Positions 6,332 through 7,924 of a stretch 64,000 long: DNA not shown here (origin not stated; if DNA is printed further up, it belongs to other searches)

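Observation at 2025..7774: Phosphonate head-group pathway embedded in a surface-glycan locus (NTase-PepM fusion, Ppd, Fe-ADH, LicD, flippase)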

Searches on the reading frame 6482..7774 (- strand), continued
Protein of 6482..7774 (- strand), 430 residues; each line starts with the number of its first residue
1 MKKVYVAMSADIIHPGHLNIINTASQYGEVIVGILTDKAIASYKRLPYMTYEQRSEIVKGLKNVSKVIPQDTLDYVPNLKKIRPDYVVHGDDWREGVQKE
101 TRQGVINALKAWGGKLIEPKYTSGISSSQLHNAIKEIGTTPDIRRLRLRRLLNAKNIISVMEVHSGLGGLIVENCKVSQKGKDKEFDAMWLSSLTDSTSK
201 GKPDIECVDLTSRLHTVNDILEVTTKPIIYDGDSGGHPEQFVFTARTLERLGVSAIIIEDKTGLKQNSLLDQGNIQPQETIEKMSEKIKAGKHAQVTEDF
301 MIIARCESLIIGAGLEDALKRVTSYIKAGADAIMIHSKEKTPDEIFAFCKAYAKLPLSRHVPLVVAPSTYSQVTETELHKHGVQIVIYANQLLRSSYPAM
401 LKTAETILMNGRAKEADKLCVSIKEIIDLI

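Call 31: search_protein_families(library=pfam, proteins=[L001:16453-17622:+, L001:7221-7991:+, L063:18078-19463:-, L062:13535-14998:+, L080:20246-20965:+, L066:860-1549:+, L035:3605-4645:+, L002:19347-20489:+, L012:14741-15517:+, L055:13516-14460:+], max_evalue=0.0001)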
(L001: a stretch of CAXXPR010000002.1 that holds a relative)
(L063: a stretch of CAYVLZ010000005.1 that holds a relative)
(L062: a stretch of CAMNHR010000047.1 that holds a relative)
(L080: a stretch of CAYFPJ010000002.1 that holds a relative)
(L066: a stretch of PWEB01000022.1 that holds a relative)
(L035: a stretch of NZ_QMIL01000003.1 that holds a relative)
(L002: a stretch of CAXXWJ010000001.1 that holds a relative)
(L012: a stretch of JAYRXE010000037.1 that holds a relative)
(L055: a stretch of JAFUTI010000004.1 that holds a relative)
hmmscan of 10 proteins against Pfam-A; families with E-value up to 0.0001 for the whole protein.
L001:16453-17622:+ (390 aa): 0 families

L001:7221-7991:+ (257 aa): 3 families
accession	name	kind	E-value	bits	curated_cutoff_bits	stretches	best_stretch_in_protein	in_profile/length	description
PF00132.30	Hexapep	-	1.2e-32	110.7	27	3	18-52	1-35/36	Bacterial transferase hexapeptide (six repeats)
PF25084.1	LbH_EIF2B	-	9.8e-14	51.7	54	1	18-105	15-104/105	EIF2B subunit epsilon LbH domain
PF14602.12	Hexapep_2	-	7.6e-09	35.6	27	0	19-46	2-27/34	Hexapeptide repeat of succinyl-transferase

L063:18078-19463:- (462 aa): 2 families
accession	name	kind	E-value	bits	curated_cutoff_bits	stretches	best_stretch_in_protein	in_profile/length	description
PF04055.27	Radical_SAM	-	4.2e-21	76.3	29.5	1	196-356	2-165/166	Radical SAM superfamily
PF02310.24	B12-binding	-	4e-09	36.8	32.1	1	28-141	3-120/121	B12 binding domain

L062:13535-14998:+ (488 aa): 2 families
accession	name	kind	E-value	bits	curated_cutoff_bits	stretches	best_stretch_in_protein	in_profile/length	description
PF13440.11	Polysacc_synt_3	-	7.8e-101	337.6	23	1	33-325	2-293/293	Polysaccharide biosynthesis protein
PF01943.22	Polysacc_synt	-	6.1e-33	114.8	28.2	1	13-276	6-274/274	Polysaccharide biosynthesis protein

L080:20246-20965:+ (240 aa): 3 families
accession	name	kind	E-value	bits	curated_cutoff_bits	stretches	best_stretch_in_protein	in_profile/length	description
PF02348.25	CTP_transf_3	-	2.3e-32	113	22.6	1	7-230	1-205/217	Cytidylyltransferase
PF01128.25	IspD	-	1.6e-09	38.3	27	1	6-147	1-136/221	2-C-methyl-D-erythritol 4-phosphate cytidylyltransferase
PF12804.13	NTP_transf_3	-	1.4e-07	32.3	27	1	9-148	2-130/160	MobA-like NTP transferase domain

L066:860-1549:+ (230 aa): 1 family
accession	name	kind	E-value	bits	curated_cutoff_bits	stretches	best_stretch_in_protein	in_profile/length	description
PF04991.19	LicD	-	6.4e-05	23.6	22.6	0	20-63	3-46/227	LicD family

L035:3605-4645:+ (347 aa): 2 families
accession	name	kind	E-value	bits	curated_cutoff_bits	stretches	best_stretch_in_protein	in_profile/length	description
PF03102.20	NeuB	-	6.9e-91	304.4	22.1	1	35-276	1-240/241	NeuB family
PF08666.17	SAF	-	6.5e-10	39.9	21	1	290-346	1-61/63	SAF domain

L002:19347-20489:+ (381 aa): 0 families

L012:14741-15517:+ (259 aa): 8 families
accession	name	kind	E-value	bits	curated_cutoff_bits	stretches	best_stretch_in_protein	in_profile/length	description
PF08241.18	Methyltransf_11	-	8.2e-26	90.9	21.2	1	61-152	1-95/95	Methyltransferase domain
PF13489.12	Methyltransf_23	-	2.1e-21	76.8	27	1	44-205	9-156/164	Methyltransferase domain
PF13649.12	Methyltransf_25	-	1.6e-20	74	27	1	61-148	2-97/97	Methyltransferase domain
PF13847.12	Methyltransf_31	-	1.1e-18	67.8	27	1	57-156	4-113/145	Methyltransferase domain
PF08242.18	Methyltransf_12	-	1.2e-15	58.5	30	1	61-150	1-98/98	Methyltransferase domain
PF01209.24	Ubie_methyltran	-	1.5e-10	41.3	20.1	1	49-156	40-155/233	ubiE/COQ5 methyltransferase family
PF01234.23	NNMT_PNMT_TEMT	-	1.8e-05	24.5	25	0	118-154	159-199/261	NNMT/PNMT/TEMT family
PF03141.22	Methyltransf_29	-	4.3e-05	22.7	23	1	44-156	105-221/506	Putative S-adenosyl-L-methionine-dependent methyltransferase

L055:13516-14460:+ (315 aa): 1 family
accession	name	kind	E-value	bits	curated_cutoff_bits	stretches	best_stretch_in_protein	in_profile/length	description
PF04991.19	LicD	-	3.1e-38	132.6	22.6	1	52-275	1-227/227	LicD family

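Call 41: find_homologous_proteins(query=window:6482-7774:-, max_evalue=1e-50)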
Query window:6482-7774:- (430 aa): 8000 proteins with E <= 1e-50 among 8000 candidates; the best 120 are listed.
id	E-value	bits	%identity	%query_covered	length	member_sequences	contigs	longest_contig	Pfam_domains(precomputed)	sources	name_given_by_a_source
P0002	3.1e-277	937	100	98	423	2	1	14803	PF13714.13,PF01467.33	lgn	-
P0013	2.2e-223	760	79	100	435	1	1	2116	PF13714.13,PF01467.33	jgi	-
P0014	1.2e-220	751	77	100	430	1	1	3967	PF13714.13,PF01467.33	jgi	jgi:phosphoenolpyruvate phosphomutase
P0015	2.2e-220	750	79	100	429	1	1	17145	PF13714.13,PF01467.33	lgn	-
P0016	3.5e-219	746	77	100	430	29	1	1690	PF13714.13,PF01467.33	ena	-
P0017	1.7e-218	744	77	100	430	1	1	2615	PF13714.13,PF01467.33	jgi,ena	-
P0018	2.5e-218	743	77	100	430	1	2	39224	PF13714.13,PF01467.33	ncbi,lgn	-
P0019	7.9e-218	741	75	100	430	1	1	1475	PF13714.13,PF01467.33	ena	-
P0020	3.7e-217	739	76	100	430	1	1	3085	PF13714.13,PF01467.33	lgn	-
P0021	6.7e-217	738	76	100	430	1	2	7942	PF13714.13,PF01467.33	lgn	-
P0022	1.1e-216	738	76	100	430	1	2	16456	PF13714.13,PF01467.33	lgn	-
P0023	1.5e-216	737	75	100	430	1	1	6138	PF13714.13,PF01467.33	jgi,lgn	-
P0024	2.6e-216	736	74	100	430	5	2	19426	PF13714.13,PF01467.33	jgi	jgi:phosphoenolpyruvate phosphomutase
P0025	3.7e-215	733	75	100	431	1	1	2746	PF13714.13,PF01467.33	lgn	-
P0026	1.7e-214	730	75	100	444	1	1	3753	PF13714.13,PF01467.33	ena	-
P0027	2.2e-214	730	75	100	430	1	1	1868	PF13714.13,PF01467.33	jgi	jgi:phosphoenolpyruvate phosphomutase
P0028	4.4e-214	729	74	100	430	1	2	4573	PF13714.13,PF01467.33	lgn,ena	-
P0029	4.6e-214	729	73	100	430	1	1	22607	PF13714.13,PF01467.33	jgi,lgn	-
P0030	6.9e-214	728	74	100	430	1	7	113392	PF13714.13,PF01467.33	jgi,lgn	jgi:phosphoenolpyruvate phosphomutase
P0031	8.3e-214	728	74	100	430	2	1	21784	PF13714.13,PF01467.33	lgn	-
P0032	5.5e-213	725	74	100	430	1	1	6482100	PF13714.13,PF01467.33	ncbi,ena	-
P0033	1.3e-212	724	75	100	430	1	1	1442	PF13714.13,PF01467.33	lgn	-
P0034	3.1e-212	723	74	100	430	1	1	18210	PF13714.13,PF01467.33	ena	-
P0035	1.1e-210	718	74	100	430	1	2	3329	PF13714.13,PF01467.33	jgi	jgi:phosphoenolpyruvate phosphomutase / 2-hydroxyethylphosphonate cytidylyltransferase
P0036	9.9e-210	715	72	100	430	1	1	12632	PF13714.13,PF01467.33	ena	-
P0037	1.1e-209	715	73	98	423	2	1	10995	PF13714.13,PF01467.33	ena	-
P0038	2.4e-209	713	75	100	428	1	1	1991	PF13714.13,PF01467.33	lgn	-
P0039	2.4e-209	713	76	100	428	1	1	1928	PF13714.13,PF01467.33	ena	-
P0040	2.6e-209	713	73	100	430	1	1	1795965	PF13714.13,PF01467.33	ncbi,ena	-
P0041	1.3e-208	711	75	100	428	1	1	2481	PF13714.13,PF01467.33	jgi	-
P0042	3.4e-208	710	74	100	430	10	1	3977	PF13714.13,PF01467.33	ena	-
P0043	2.8e-207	707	70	100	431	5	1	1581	PF13714.13,PF01467.33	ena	-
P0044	5.0e-207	706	73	100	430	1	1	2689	PF13714.13,PF01467.33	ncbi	ncbi:MAG: phosphoenolpyruvate mutase [Candidatus Dormibacteraceae bacterium]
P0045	6.2e-207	706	75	100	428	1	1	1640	PF13714.13,PF01467.33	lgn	-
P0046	1.4e-206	704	75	97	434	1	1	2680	PF13714.13,PF01467.33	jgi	-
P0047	2.3e-206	704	74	100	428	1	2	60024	PF13714.13,PF01467.33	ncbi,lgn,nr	ncbi:MAG: phosphoenolpyruvate mutase [Kiritimatiellae bacterium]|nr:phosphoenolpyruvate mutase [Kiri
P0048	2.8e-206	703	73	100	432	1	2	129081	PF13714.13,PF01467.33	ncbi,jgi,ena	-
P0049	1.4e-205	701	72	100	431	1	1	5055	PF13714.13,PF01467.33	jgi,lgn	jgi:phosphoenolpyruvate phosphomutase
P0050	1.1e-204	698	74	100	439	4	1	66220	PF13714.13,PF01467.33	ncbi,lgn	-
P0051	2.6e-204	697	73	100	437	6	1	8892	PF13714.13,PF01467.33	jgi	jgi:phosphoenolpyruvate mutase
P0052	2.3e-203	694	72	100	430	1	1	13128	PF13714.13,PF01467.33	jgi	-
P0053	1.0e-202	692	72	100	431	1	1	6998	PF13714.13,PF01467.33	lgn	-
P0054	1.2e-202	691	73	99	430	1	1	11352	PF13714.13,PF01467.33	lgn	-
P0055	1.8e-202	691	73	100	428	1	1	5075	PF13714.13,PF01467.33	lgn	-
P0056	2.1e-202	691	72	99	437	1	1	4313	PF13714.13,PF01467.33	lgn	-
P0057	2.1e-202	691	72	100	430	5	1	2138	PF13714.13,PF01467.33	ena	-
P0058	2.5e-202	690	73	100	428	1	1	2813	PF13714.13,PF01467.33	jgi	jgi:phosphoenolpyruvate mutase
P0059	3.2e-202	690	73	100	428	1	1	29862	PF13714.13,PF01467.33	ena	-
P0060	6.3e-201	686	71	100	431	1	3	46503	PF13714.13,PF01467.33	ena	-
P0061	1.2e-200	685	71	100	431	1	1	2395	PF13714.13,PF01467.33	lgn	-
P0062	1.3e-200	685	71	100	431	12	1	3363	PF13714.13,PF01467.33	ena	-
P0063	2.4e-200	684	73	100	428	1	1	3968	PF13714.13,PF01467.33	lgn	-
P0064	2.8e-200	684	72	100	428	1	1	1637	PF13714.13,PF01467.33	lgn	-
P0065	3.8e-200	683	71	100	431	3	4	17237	PF13714.13,PF01467.33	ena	-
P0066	4.1e-200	683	71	100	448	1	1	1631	PF13714.13,PF01467.33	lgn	-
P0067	5.0e-200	683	71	100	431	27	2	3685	PF13714.13,PF01467.33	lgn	-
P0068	1.2e-199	682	73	100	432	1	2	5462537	PF13714.13,PF01467.33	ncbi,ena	-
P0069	3.4e-199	680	72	100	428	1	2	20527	PF13714.13,PF01467.33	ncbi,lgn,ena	-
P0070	4.4e-199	680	73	100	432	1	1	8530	PF13714.13,PF01467.33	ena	-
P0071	5.9e-199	679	71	100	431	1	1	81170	PF13714.13,PF01467.33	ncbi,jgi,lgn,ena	-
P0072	8.4e-199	679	71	100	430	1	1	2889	PF13714.13,PF01467.33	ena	-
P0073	8.5e-199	679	72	100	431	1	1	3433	PF13714.13,PF01467.33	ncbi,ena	-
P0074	1.2e-198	678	72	100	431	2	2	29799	PF13714.13,PF01467.33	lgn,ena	-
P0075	1.9e-198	678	70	100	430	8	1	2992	PF13714.13,PF01467.33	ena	-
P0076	1.9e-198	678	71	100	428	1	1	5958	PF13714.13,PF01467.33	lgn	-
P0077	2.8e-198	677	72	100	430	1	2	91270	PF13714.13,PF01467.33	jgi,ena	-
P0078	2.8e-198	677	70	100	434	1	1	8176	PF13714.13,PF01467.33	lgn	-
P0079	2.9e-198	677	70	100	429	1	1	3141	PF13714.13,PF01467.33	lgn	-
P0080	2.9e-198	677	71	98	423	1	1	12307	PF13714.13,PF01467.33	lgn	-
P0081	3.8e-198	677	72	100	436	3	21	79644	PF13714.13,PF01467.33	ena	-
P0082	5.1e-198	676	71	100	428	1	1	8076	PF13714.13,PF01467.33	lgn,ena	-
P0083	2.6e-197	674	71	100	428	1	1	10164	PF13714.13,PF01467.33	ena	-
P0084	5.4e-197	673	71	99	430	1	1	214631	PF13714.13,PF01467.33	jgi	-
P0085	5.6e-197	673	71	100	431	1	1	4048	PF13714.13,PF01467.33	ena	-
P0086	6.7e-197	672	70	100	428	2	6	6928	PF13714.13,PF01467.33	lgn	-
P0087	1.3e-196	672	72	100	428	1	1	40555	PF13714.13,PF01467.33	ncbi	-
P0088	2.0e-196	671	71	100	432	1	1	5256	PF13714.13,PF01467.33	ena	-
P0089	2.3e-196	671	70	99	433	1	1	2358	PF13714.13,PF01467.33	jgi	jgi:phosphoenolpyruvate mutase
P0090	4.5e-196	670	71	100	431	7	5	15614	PF13714.13,PF01467.33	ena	-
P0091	6.0e-196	669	70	100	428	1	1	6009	PF13714.13,PF01467.33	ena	-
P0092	6.8e-196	669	71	100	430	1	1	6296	PF13714.13,PF01467.33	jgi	jgi:phosphoenolpyruvate phosphomutase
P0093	1.2e-195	668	69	100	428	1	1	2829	PF13714.13,PF01467.33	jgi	jgi:phosphoenolpyruvate phosphomutase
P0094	1.3e-195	668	70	100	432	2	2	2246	PF13714.13,PF01467.33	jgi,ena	-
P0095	2.1e-195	668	70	100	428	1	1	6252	PF13714.13,PF01467.33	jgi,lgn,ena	-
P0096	2.9e-195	667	71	99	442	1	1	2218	PF13714.13,PF01467.33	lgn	-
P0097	3.9e-195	667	70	100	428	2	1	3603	PF13714.13,PF01467.33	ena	-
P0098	5.9e-195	666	70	100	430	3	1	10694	PF13714.13,PF01467.33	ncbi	-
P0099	7.2e-195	666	71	100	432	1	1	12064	PF13714.13,PF01467.33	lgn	-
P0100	7.9e-195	666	71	100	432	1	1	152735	PF13714.13,PF01467.33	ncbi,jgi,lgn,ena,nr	ncbi:MAG: phosphoenolpyruvate mutase [Spirochaetaceae bacterium 4572_59]|nr:MAG: phosphoenolpyruvate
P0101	1.2e-194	665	70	100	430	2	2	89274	PF13714.13,PF01467.33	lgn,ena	-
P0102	1.5e-194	665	69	99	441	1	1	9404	PF13714.13,PF01467.33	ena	-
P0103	1.6e-194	665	71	100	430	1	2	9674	PF13714.13,PF01467.33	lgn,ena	-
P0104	2.3e-194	664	69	100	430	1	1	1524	PF13714.13,PF01467.33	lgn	-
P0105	2.9e-194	664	69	100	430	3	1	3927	PF13714.13,PF01467.33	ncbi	-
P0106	3.1e-194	664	70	99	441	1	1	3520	PF13714.13,PF01467.33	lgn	-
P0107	1.0e-193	662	69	100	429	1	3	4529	PF13714.13,PF01467.33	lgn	-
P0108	1.3e-193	662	70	100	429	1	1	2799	PF13714.13,PF01467.33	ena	-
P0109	1.3e-193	662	71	100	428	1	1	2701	PF13714.13,PF01467.33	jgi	jgi:phosphoenolpyruvate phosphomutase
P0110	1.4e-193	662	70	100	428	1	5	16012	PF13714.13,PF01467.33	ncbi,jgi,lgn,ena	-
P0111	1.7e-193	661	71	100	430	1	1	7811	PF13714.13,PF01467.33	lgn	-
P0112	2.6e-193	661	69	100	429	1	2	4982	PF13714.13,PF01467.33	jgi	-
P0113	2.7e-193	661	68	100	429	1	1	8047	PF13714.13,PF01467.33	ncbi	-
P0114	3.4e-193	660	68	100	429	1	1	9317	PF13714.13,PF01467.33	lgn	-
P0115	3.9e-193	660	69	100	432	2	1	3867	PF13714.13,PF01467.33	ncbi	-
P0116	4.8e-193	660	70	99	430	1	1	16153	PF13714.13,PF01467.33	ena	-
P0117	5.2e-193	660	69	100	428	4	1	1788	PF13714.13,PF01467.33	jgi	-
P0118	6.0e-193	659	70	100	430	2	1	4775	PF13714.13,PF01467.33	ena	-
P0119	7.6e-193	659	68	99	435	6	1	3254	PF13714.13,PF01467.33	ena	-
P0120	1.0e-192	659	70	100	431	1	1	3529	PF13714.13,PF01467.33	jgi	jgi:phosphoenolpyruvate phosphomutase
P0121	1.4e-192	658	70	100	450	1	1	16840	PF13714.13,PF01467.33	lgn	-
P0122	2.4e-192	657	69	100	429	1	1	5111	PF13714.13,PF01467.33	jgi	jgi:phosphoenolpyruvate phosphomutase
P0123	2.5e-192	657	69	100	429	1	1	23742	PF13714.13,PF01467.33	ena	-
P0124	2.9e-192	657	70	100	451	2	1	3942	PF13714.13,PF01467.33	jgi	jgi:phosphoenolpyruvate phosphomutase / 2-hydroxyethylphosphonate cytidylyltransferase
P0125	3.0e-192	657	70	100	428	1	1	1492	PF13714.13,PF01467.33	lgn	-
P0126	3.1e-192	657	70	100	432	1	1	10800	PF13714.13,PF01467.33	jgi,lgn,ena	-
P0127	3.7e-192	657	69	99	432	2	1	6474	PF13714.13,PF01467.33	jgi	jgi:phosphoenolpyruvate mutase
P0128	5.0e-192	656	70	100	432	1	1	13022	PF13714.13,PF01467.33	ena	-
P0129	5.0e-192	656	70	100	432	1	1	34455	PF13714.13,PF01467.33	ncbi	-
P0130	7.0e-192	656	68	100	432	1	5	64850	PF13714.13,PF01467.33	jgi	-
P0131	8.4e-192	656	70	100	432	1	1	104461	PF13714.13,PF01467.33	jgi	jgi:phosphoenolpyruvate phosphomutase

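Call 42: find_encoding_contigs(protein=P0015, flank=10000, max_places=2)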
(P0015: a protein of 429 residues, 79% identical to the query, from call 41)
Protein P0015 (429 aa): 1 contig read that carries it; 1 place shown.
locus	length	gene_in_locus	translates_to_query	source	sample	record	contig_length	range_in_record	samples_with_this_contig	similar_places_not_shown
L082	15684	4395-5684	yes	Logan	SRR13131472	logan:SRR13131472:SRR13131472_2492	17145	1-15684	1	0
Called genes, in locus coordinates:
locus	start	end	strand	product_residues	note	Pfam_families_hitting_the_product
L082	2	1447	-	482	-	?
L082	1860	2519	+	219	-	-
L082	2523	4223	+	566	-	PF00005:ABC_tran, PF02463:SMC_N (weak)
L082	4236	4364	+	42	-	-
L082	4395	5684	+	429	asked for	PF01467:CTP_transf_like, PF13714:PEP_mutase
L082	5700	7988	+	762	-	PF02776:TPP_enzyme_N, PF02775:TPP_enzyme_C, PF00465:Fe-ADH, PF13685:Fe-ADH_2 (weak), PF25137:ADH_Fe_C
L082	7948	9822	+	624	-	PF00884:Sulfatase, PF01663:Phosphodiest (weak), PF16347:SGSH_C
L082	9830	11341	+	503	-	PF02310:B12-binding, PF04055:Radical_SAM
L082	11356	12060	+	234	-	PF13489:Methyltransf_23 (weak), PF08241:Methyltransf_11 (weak)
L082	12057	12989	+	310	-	PF01522:Polysacc_deac_1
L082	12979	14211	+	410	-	PF13439:Glyco_transf_4 (weak), PF00534:Glycos_transf_1, PF13692:Glyco_trans_1_4, PF13524:Glyco_trans_1_2 (weak)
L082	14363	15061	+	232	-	PF00535:Glycos_transf_2, PF10111:Glyco_tranf_2_2 (faint), PF13641:Glyco_tranf_2_3 (weak)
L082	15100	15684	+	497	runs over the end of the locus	PF02310:B12-binding, PF04055:Radical_SAM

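Call 43: find_encoding_contigs(protein=P0018, flank=10000, max_places=2)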
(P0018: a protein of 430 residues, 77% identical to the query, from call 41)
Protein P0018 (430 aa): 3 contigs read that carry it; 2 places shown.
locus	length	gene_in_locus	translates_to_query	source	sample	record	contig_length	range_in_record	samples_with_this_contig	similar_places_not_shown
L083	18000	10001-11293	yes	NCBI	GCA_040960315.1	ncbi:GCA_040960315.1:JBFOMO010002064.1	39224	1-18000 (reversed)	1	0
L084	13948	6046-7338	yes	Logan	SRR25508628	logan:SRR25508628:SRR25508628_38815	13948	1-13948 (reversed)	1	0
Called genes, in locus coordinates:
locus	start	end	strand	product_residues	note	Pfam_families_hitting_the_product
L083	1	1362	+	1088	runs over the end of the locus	PF16655:PhoD_N (faint), PF09136:Glucodextran_B (weak)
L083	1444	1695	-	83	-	-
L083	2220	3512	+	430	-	PF00589:Phage_integrase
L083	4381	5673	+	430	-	PF27463:Rv1490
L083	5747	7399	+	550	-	-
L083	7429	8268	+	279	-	PF01061:ABC2_membrane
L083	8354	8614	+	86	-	PF05635:23S_rRNA_IVP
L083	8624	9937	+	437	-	PF00005:ABC_tran, PF13304:AAA_21 (faint), PF14524:Wzt_C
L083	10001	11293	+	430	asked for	PF01467:CTP_transf_like, PF13714:PEP_mutase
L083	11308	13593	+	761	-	PF02776:TPP_enzyme_N, PF02775:TPP_enzyme_C, PF00465:Fe-ADH, PF13685:Fe-ADH_2 (weak), PF25137:ADH_Fe_C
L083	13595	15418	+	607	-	PF00884:Sulfatase (weak), PF01663:Phosphodiest (weak), PF00884:Sulfatase, PF16347:SGSH_C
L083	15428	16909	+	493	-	PF02310:B12-binding, PF04055:Radical_SAM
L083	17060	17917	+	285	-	PF05050:Methyltransf_21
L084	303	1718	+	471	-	PF27463:Rv1490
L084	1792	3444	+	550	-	-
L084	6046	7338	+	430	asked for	PF01467:CTP_transf_like, PF13714:PEP_mutase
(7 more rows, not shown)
